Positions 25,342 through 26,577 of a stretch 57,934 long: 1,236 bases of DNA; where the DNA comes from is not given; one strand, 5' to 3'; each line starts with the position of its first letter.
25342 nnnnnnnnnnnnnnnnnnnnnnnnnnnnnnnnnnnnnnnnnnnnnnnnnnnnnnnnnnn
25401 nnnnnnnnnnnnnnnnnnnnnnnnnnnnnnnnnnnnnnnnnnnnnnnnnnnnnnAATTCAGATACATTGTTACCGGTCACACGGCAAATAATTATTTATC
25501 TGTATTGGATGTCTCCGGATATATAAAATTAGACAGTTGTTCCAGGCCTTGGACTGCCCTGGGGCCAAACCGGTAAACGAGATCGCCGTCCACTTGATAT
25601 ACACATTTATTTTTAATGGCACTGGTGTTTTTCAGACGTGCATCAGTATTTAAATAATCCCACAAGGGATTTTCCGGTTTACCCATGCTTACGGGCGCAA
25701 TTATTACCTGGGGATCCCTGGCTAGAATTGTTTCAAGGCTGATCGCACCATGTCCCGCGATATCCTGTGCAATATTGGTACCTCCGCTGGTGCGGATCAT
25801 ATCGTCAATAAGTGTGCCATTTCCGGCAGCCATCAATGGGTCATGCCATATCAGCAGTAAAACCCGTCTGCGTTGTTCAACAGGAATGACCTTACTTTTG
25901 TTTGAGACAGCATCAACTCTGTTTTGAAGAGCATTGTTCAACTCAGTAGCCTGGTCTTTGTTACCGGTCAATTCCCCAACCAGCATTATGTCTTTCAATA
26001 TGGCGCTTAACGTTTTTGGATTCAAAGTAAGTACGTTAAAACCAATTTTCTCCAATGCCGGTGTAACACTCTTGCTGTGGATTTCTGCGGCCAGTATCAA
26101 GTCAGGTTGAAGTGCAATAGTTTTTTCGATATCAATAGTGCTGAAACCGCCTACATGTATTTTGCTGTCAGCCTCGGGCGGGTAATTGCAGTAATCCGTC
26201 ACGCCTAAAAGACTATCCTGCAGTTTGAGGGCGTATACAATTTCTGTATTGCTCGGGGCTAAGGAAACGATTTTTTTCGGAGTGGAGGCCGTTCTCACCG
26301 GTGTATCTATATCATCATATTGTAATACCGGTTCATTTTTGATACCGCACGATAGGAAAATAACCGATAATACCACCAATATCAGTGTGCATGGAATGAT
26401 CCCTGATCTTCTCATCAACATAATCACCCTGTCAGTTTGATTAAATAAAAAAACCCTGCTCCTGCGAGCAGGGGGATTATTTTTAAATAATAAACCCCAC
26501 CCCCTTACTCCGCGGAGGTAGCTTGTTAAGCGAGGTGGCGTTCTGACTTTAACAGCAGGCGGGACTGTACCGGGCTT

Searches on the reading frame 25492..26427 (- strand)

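Call 7: search_protein_families(library=pfam, proteins=[window:25492-26427:-], max_evalue=0.01)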
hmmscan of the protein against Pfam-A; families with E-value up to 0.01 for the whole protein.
window:25492-26427:- (311 aa): 1 family
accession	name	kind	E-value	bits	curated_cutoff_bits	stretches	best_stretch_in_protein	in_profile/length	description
PF01497.23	Peripla_BP_2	-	1.8e-34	119.6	27.5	1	53-281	1-233/235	Periplasmic binding protein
